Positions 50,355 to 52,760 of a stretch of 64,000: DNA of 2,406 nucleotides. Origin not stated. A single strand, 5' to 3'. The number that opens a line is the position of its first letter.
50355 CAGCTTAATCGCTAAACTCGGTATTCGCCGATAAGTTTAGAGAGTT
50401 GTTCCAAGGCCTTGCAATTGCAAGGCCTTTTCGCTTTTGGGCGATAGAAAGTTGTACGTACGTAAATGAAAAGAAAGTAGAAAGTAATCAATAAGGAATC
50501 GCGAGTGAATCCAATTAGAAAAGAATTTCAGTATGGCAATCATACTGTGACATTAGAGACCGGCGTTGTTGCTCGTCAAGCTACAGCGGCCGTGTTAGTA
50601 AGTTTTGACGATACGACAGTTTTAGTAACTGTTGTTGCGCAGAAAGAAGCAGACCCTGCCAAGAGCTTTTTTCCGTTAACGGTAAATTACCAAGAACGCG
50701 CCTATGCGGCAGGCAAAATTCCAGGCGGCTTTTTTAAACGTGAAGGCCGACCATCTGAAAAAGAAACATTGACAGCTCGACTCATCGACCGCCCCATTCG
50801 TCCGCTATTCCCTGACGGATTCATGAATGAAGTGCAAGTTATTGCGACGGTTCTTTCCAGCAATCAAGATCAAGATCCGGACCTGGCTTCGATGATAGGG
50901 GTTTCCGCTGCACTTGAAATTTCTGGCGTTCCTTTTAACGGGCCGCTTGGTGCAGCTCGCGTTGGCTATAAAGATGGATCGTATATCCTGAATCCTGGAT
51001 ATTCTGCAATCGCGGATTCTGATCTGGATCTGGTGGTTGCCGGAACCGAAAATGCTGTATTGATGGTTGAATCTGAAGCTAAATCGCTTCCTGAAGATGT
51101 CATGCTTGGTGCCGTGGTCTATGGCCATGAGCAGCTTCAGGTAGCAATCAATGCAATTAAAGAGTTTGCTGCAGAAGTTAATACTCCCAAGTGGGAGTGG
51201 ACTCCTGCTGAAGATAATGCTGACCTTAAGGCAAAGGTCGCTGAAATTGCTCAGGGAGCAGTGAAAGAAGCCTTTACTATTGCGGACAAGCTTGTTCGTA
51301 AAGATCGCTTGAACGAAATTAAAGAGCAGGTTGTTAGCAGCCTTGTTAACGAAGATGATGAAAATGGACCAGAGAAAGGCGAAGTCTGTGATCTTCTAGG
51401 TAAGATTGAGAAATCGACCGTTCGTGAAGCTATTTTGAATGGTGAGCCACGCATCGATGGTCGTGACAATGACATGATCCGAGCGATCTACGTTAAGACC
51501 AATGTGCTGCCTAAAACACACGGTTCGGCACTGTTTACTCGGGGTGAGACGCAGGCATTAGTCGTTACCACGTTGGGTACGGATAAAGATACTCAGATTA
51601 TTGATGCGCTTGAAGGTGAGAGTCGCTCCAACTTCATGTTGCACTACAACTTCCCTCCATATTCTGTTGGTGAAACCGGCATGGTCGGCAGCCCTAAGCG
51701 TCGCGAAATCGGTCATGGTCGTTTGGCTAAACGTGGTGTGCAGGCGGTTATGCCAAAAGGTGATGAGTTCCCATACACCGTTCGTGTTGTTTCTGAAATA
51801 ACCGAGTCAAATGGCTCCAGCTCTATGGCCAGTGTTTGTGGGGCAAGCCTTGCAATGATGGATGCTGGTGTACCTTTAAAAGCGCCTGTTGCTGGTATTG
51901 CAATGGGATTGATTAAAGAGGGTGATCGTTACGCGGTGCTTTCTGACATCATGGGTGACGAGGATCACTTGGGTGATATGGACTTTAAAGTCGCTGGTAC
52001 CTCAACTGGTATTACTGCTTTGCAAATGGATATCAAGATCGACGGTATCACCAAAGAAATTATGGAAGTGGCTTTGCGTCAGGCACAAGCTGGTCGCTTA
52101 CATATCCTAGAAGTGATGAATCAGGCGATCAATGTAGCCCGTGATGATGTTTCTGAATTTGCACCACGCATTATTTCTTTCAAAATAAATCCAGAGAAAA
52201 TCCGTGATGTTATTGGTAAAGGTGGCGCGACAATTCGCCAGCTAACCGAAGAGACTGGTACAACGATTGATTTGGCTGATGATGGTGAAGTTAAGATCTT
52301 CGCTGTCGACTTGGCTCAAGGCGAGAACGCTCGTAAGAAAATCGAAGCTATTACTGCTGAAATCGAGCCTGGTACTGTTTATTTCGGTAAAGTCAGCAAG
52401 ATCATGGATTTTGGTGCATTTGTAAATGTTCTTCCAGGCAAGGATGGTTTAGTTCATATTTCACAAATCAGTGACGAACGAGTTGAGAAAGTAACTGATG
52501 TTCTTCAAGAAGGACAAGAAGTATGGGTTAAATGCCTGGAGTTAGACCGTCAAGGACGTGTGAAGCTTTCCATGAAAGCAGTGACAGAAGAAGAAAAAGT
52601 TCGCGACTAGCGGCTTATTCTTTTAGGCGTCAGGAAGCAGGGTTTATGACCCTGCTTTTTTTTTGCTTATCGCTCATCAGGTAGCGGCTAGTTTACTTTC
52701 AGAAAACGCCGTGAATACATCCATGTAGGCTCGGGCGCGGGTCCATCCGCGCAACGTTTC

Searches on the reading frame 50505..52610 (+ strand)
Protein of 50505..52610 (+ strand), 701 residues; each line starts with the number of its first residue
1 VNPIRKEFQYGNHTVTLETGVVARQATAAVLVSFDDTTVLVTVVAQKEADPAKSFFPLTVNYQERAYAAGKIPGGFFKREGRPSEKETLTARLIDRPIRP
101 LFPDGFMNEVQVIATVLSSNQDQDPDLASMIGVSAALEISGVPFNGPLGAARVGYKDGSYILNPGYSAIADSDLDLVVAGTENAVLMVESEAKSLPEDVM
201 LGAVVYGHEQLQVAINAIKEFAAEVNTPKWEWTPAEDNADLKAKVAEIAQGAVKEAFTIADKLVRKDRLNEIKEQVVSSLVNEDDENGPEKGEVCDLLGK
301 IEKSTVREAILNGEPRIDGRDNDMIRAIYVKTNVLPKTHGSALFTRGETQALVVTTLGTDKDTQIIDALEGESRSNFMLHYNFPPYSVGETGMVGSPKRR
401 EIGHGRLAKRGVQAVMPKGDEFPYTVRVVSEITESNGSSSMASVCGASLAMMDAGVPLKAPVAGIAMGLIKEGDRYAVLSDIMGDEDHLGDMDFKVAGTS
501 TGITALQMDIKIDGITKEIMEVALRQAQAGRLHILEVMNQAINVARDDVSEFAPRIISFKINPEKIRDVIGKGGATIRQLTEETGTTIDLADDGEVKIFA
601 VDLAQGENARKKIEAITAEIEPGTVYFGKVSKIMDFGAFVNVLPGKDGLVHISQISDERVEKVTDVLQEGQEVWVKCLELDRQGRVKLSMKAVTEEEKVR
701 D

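Call 27: search_protein_families(library=pfam, proteins=[window:50505-52610:+])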
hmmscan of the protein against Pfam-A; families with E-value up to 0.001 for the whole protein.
window:50505-52610:+ (701 aa): 7 families
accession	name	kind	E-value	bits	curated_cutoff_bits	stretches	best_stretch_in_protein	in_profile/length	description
PF01138.27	RNase_PH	-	6e-59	198.6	25.5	2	14-143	4-130/130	3' exoribonuclease family, domain 1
PF03725.20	RNase_PH_C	-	1.3e-20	73.6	20.8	2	147-209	2-66/67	3' exoribonuclease family, domain 2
PF03726.19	PNPase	-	3.9e-20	72.5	24.6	1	241-321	2-81/81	Polyribonucleotide nucleotidyltransferase, RNA binding domain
PF00575.29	S1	-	1.3e-18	67.5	22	1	620-691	2-74/74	S1 RNA binding domain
PF00013.35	KH_1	-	1.6e-12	47.4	21.5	1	557-614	2-65/66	KH domain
PF07650.23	KH_2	-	6.2e-05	23.2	22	1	555-605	25-75/78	KH domain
PF23459.1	S1_RRP5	-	0.00069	20.6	27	0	620-685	1-66/72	RRP5 S1 domain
